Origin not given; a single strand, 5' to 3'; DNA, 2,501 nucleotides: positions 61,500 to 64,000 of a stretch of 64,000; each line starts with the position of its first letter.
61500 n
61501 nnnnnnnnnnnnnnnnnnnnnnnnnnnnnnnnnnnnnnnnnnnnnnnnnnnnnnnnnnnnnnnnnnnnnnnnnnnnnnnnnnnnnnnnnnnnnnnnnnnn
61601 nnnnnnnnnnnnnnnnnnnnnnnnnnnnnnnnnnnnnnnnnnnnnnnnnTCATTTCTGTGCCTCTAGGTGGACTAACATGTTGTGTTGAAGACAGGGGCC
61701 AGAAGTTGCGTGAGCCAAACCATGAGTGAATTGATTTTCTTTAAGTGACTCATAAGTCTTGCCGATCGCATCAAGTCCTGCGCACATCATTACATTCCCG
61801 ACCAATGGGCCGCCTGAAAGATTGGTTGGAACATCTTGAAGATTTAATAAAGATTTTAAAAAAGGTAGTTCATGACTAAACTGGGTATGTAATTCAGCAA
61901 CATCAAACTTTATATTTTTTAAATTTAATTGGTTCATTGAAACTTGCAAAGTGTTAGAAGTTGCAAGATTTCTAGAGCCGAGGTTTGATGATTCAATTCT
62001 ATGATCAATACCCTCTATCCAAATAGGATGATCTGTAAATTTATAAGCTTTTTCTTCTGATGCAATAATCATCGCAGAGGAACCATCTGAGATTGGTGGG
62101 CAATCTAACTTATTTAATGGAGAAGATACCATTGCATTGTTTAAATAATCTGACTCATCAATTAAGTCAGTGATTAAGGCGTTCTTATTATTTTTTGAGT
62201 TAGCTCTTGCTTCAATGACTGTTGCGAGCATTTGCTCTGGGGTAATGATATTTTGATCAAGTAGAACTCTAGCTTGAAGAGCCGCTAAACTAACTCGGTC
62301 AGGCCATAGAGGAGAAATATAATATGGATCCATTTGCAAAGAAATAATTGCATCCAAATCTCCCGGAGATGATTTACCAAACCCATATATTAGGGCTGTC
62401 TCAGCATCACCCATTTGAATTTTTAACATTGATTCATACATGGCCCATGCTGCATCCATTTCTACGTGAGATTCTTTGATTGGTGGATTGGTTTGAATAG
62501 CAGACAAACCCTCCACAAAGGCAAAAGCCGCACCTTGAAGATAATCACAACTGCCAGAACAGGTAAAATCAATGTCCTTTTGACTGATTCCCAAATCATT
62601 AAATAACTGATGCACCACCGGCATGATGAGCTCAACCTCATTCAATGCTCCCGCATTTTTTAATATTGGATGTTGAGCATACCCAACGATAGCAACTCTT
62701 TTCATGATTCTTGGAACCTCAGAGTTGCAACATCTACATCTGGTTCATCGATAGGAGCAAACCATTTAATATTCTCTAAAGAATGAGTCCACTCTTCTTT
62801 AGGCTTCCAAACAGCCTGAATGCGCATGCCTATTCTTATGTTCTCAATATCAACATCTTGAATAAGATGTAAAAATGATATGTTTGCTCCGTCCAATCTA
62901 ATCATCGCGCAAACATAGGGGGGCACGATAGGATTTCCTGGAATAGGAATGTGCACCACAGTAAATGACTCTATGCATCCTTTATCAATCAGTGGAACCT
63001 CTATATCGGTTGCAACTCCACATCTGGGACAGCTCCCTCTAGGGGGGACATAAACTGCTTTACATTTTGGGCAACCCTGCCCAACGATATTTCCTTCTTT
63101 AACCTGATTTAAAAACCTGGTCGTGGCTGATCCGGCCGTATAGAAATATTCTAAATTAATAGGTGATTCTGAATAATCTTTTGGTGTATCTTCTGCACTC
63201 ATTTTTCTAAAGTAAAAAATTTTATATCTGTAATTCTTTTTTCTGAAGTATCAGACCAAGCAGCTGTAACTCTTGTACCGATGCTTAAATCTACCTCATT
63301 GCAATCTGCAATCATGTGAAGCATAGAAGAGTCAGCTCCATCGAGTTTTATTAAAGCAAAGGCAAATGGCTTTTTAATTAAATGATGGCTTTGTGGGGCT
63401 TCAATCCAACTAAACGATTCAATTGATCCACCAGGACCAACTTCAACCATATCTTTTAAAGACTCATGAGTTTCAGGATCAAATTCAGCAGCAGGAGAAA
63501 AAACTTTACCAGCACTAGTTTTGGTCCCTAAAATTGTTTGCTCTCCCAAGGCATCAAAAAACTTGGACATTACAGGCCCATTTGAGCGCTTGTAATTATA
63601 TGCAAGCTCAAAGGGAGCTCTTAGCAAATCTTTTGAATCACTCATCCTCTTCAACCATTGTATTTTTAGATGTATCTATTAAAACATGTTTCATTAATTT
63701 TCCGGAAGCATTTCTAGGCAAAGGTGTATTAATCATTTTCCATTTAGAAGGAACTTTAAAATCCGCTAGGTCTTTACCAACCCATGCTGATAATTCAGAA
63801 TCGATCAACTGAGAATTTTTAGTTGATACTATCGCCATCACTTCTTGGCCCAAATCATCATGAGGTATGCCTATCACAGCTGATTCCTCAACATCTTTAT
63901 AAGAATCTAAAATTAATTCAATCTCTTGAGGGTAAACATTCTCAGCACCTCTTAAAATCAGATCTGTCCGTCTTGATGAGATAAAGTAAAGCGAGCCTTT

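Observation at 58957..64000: Translationally coupled acyl-CoA ligase - DUF35 x2 - thiolase-fold x2 - crotonase x2 module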

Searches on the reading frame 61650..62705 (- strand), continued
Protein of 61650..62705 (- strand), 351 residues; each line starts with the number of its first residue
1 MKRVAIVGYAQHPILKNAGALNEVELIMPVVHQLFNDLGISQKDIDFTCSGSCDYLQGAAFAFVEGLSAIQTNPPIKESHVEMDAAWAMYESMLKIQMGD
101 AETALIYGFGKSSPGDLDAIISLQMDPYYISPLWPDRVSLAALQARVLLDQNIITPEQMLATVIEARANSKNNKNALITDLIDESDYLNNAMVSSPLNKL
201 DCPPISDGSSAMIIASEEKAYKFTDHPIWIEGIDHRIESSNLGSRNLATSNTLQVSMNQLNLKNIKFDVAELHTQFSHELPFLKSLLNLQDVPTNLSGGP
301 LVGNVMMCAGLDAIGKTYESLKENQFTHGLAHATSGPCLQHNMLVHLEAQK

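Call 60: search_protein_families(library=pfam, proteins=[L023:4844-5530:+, L020:9954-11105:+, L014:7847-8767:-, L015:7067-7831:+, L024:6011-7420:+, L016:784-1941:+, L035:14707-15897:+, L015:18879-20036:-, L026:1255-1929:+, L026:78-1223:+], max_evalue=0.00001)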
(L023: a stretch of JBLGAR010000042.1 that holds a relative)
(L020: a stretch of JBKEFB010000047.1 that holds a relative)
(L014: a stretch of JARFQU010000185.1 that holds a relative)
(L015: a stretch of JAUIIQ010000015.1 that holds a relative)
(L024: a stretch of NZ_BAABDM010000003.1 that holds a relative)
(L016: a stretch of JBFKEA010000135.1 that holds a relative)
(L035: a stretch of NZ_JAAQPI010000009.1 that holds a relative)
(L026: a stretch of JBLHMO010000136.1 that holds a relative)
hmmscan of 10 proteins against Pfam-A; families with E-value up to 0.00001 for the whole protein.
L023:4844-5530:+ (228 aa): 2 families
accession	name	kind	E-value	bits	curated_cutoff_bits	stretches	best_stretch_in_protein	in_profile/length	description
PF00881.29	Nitroreductase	-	3.8e-28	99.2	23.5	1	16-203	1-167/167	Nitroreductase family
PF14512.11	TM1586_NiRdase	-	1.4e-08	35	27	0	113-205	47-134/215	Putative TM nitroreductase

L020:9954-11105:+ (383 aa): 1 family
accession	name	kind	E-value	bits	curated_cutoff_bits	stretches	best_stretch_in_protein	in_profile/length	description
PF02515.22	CoA_transf_3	-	3.5e-75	253.9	23.3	1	5-349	1-359/366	CoA-transferase family III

L014:7847-8767:- (306 aa): 2 families
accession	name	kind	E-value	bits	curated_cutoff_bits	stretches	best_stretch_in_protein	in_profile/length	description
PF00903.31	Glyoxalase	-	4e-25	89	20.6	1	156-272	2-121/121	Glyoxalase/Bleomycin resistance protein/Dioxygenase superfamily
PF22632.2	BphC_D1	-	1.5e-15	57.1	27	1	13-63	2-51/51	Dihydroxybiphenyl dioxygenase BphC D1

L015:7067-7831:+ (254 aa): 1 family
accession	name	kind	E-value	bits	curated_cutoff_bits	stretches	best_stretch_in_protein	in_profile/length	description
PF00497.25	SBP_bac_3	-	2.1e-32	112.1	26.4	1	28-247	1-130/132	Bacterial extracellular solute-binding proteins, family 3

L024:6011-7420:+ (469 aa): 12 families
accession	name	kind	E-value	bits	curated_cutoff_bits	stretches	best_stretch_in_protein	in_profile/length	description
PF01926.29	MMR_HSR1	-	1.1e-57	193.4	21.9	2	5-119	2-113/113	50S ribosome-binding GTPase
PF02421.24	FeoB_N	-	4.6e-34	117.6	27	2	178-340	2-154/156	Ferrous iron transport protein B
PF14714.11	KH_dom-like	-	1.1e-25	90.2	27.3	1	353-432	2-81/81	KH-domain-like of EngA bacterial GTPase enzymes, C-terminal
PF00009.33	GTP_EFTU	-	2.1e-21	76.8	26.5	1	179-345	6-185/188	Elongation factor Tu GTP binding domain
PF00350.29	Dynamin_N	-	2.2e-12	47.7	27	0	179-222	1-43/168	Dynamin family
PF03193.22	RsgA_GTPase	-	1.8e-10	41.3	30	0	164-236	95-170/174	RsgA GTPase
PF04548.22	AIG1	-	1.4e-07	31.5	27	0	178-280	2-104/212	AIG1 family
PF08477.19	Roc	-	2.4e-07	31.4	27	0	178-240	1-72/119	Ras of Complex, Roc, domain of DAPkinase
PF13401.12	AAA_22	-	1.2e-06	29.3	27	0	179-217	8-52/130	AAA domain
PF09439.16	SRPRB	-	1.4e-06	28.3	25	0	177-319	4-141/178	Signal recognition particle receptor beta subunit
PF00005.33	ABC_tran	-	5.6e-06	27.4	25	0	172-202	7-37/137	ABC transporter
PF10662.15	PduV-EutP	-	6.7e-06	26.4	21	0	5-156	4-139/143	Ethanolamine utilisation - propanediol utilisation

L016:784-1941:+ (385 aa): 4 families
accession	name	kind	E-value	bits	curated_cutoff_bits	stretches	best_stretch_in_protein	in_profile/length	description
PF13360.13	PQQ_2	-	9.2e-60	202.6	27.6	1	76-309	2-233/233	Outer membrane protein assembly factor BamB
PF13570.13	Beta-prop_ACSF4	-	1.8e-25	90.5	133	2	66-219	60-211/329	Beta-alanine-activating enzyme, beta-propeller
PF01011.28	PQQ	-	7.3e-14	51.8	26.7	0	40-98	25-88/595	Glucose/ethanol/alcohol dehydrogenase, beta-propeller domain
PF25293.1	Beta-prop_EMC1_N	-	5.8e-06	26.6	34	0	107-221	31-148/219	EMC1 N-terminal beta-propeller domain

L035:14707-15897:+ (396 aa): 3 families
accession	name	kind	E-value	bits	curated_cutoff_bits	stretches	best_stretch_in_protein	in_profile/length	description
PF00441.29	Acyl-CoA_dh_1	-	1.2e-30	107.1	22.4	1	233-387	1-148/150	Acyl-CoA dehydrogenase, C-terminal domain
PF02770.24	Acyl-CoA_dh_M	-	2.3e-22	79.4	33.3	1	126-216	1-89/97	Acyl-CoA dehydrogenase, middle domain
PF02771.21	Acyl-CoA_dh_N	-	5.1e-16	59.5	22.9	1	14-122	5-113/113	Acyl-CoA dehydrogenase, N-terminal domain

L015:18879-20036:- (385 aa): 2 families
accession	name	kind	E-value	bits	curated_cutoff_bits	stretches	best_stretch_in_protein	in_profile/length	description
PF00926.24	DHBP_synthase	-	1.4e-80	269.7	26.4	1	23-213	2-191/191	3,4-dihydroxy-2-butanone 4-phosphate synthase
PF00925.25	GTP_cyclohydro2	-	3.6e-34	118.1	23.3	1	226-383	5-164/165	GTP cyclohydrolase II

L026:1255-1929:+ (224 aa): 3 families
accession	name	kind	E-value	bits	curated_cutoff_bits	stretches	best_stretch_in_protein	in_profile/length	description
PF09976.15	TPR_21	-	1e-50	172.7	25.5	1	15-215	1-192/193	Tetratricopeptide repeat-like domain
PF00515.34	TPR_1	-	2e-06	27.8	27.8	0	171-191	7-27/34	Tetratricopeptide repeat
PF13432.12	TPR_16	-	9.3e-06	26.4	32.7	0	137-194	2-60/65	Tetratricopeptide repeat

L026:78-1223:+ (381 aa): 3 families
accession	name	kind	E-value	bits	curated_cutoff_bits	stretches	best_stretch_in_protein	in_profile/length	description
PF13393.11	tRNA-synt_His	-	1.6e-34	120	25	1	10-267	46-308/308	Histidyl-tRNA synthetase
PF00587.30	tRNA-synt_2b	-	2.1e-23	83.7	29.3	1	23-270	1-174/179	tRNA synthetase class II core domain (G, H, P, S and T)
PF03129.25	HGTP_anticodon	-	1.9e-10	41.2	21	1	285-375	1-91/94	Anticodon binding domain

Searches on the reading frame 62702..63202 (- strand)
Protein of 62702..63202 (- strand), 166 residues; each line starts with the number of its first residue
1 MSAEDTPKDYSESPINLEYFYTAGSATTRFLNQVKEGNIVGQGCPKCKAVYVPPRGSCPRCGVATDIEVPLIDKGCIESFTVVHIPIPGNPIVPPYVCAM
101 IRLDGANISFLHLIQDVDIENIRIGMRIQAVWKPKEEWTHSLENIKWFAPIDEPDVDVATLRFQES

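Call 4: search_protein_families(library=pfam, proteins=[window:62702-63202:-], max_evalue=0.01)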
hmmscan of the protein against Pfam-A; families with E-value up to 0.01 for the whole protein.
window:62702-63202:- (166 aa): 2 families
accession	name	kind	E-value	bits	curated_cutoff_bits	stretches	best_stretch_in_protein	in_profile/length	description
PF01796.24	OB_ChsH2_C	-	4.2e-14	52.7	27.1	1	69-133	2-65/65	ChsH2, C-terminal OB-fold domain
PF12172.15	zf-ChsH2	-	1.8e-10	40.9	23.2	1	35-64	5-34/37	ChsH2, rubredoxin-like zinc ribbon domain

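Call 5: search_protein_families(library=ncbifam, proteins=[window:62702-63202:-], max_evalue=0.01)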
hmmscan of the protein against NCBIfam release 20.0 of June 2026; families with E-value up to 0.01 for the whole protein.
window:62702-63202:- (166 aa): 1 family
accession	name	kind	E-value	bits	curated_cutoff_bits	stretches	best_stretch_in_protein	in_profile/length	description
NF053627.1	BnzsclthlBbsAGT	equivalog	0.00021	21.3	250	1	39-108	36-103/145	benzoylsuccinyl-CoA thiolase subunit BbsA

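Call 63: search_solved_structures(query=window:62702-63202:-, max_evalue=0.01)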
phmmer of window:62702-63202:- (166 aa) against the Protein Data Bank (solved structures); distinct sequences matched with E-value up to 0.01: 6.
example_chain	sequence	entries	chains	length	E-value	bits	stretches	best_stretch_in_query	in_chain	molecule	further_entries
3irb_A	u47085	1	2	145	6.2e-13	52.1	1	18-106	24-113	uncharacterized protein from DUF35 family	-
6esq_E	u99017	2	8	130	4.2e-10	42.9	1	35-138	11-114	Pfam DUF35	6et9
6ok1_B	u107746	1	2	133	1.7e-07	34.4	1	32-133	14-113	ChsH2(DUF35)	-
9skh_E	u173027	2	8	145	0.0017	21.4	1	38-133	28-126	2,4-diacetylphloroglucinol biosynthesis protein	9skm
5m3k_B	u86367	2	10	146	0.003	20.6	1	38-133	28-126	2,4-diacetylphloroglucinol biosynthesis protein PhlB | 2,4-diacetylphloroglucinol biosynthesis protein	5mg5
9myr_B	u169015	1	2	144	0.003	20.6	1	38-133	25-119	Acyl dehydratase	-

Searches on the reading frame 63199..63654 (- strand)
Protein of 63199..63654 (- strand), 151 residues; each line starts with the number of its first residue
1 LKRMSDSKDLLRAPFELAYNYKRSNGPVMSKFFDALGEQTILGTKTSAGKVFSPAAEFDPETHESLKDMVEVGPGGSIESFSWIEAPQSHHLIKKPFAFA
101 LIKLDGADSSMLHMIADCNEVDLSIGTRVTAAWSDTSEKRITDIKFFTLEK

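Call 4: search_protein_families(library=pfam, proteins=[window:63199-63654:-], max_evalue=0.01)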
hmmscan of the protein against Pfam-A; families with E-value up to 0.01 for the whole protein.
window:63199-63654:- (151 aa): 1 family
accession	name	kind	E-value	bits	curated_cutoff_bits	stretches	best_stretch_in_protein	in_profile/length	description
PF01796.24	OB_ChsH2_C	-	7.3e-09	35.9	27.1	1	70-133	2-64/65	ChsH2, C-terminal OB-fold domain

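Call 5: search_protein_families(library=ncbifam, proteins=[window:63199-63645:-], max_evalue=0.01)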
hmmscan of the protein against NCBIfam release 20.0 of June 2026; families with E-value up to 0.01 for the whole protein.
window:63199-63645:- (148 aa): 0 families

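Call 64: search_solved_structures(query=window:63199-63645:-, max_evalue=1)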
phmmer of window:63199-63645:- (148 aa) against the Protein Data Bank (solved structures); distinct sequences matched with E-value up to 1: 3.
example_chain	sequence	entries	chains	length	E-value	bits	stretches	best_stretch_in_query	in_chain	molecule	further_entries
3irb_A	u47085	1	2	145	4.1e-05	26.8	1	15-109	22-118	uncharacterized protein from DUF35 family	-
6esq_E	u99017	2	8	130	0.0033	20.7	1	37-132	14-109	Pfam DUF35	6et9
5t86_A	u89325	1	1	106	0.99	12.6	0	12-78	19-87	CdiA toxin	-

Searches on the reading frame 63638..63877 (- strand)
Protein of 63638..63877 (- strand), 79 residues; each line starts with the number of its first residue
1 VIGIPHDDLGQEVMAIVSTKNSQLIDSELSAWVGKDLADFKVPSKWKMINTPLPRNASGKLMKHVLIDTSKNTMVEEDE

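Call 4: search_protein_families(library=pfam, proteins=[window:63638-63877:-], max_evalue=0.01)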
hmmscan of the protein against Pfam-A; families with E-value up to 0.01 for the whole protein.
window:63638-63877:- (79 aa): 1 family
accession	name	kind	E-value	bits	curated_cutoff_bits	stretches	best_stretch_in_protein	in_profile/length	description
PF13193.12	AMP-binding_C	-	1.4e-08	36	24.5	1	2-60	18-76/76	AMP-binding enzyme C-terminal domain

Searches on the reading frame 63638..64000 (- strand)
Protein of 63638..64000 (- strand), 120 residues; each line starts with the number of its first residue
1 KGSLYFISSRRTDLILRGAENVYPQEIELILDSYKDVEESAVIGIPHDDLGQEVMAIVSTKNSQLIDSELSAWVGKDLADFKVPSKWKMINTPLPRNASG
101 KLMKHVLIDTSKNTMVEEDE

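Call 5: search_protein_families(library=ncbifam, proteins=[window:63638-64000:-], max_evalue=0.01)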
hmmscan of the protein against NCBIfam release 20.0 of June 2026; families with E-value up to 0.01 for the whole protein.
window:63638-64000:- (120 aa): 76 families (the best 25 are shown)
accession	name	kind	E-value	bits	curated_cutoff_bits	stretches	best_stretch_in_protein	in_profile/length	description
NF052580.1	Str24CoAsynCasG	equivalog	3.4e-38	131.3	750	1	5-105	443-544/548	steroid-24-oyl-CoA synthetase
NF005702.0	PRK07514.1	subfamily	1.3e-27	96.3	558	1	7-114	396-503/506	malonyl-CoA synthase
NF004837.0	PRK06187.1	subfamily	5.9e-27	94.1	476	1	6-113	417-524/531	long-chain-fatty-acid--CoA ligase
NF002966.0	PRK03640.1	equivalog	3.4e-23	82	556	1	5-112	376-481/483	o-succinylbenzoate--CoA ligase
NF005801.1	PRK07656.1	equivalog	6.6e-21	74.5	657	1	7-107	399-499/500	FadD3 family acyl-CoA ligase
NF009233.0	PRK12583.1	subfamily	1.3e-20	73.3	832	1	7-116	446-555/558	fatty acid CoA ligase family protein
NF038344.1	bile_CoA_BaiB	exception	1.3e-20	73.2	650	1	2-109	395-499/504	bile acid--CoA ligase BaiB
NF009071.0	PRK12406.1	subfamily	1.4e-20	73.2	701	1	5-109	396-500/510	acyl-CoA synthetase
NF006572.0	PRK09088.1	equivalog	2.6e-20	72.6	696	1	5-111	382-487/491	acyl-CoA synthetase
NF005307.0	PRK06839.1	equivalog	3.1e-20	72.3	748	1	6-113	388-495/496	o-succinylbenzoate--CoA ligase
NF038341.1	ligase_FadD4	exception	4.1e-20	71.6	850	1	5-109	395-502/506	fatty-acid--CoA ligase FadD4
NF006182.0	PRK08316.1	subfamily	7.3e-20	70.9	663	1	5-113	411-519/523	fatty acyl-CoA synthetase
NF004797.0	PRK06145.1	equivalog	8.9e-20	70.5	850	1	4-110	388-494/499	acyl-CoA synthetase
NF052269.1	Staph_lig_FadD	equivalog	1.8e-19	69.4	650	1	4-112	386-494/499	long-chain-fatty-acid--CoA ligase FadD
TIGR01923.1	menE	equivalog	3.5e-19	69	330.15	1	6-105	343-440/442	o-succinylbenzoate--CoA ligase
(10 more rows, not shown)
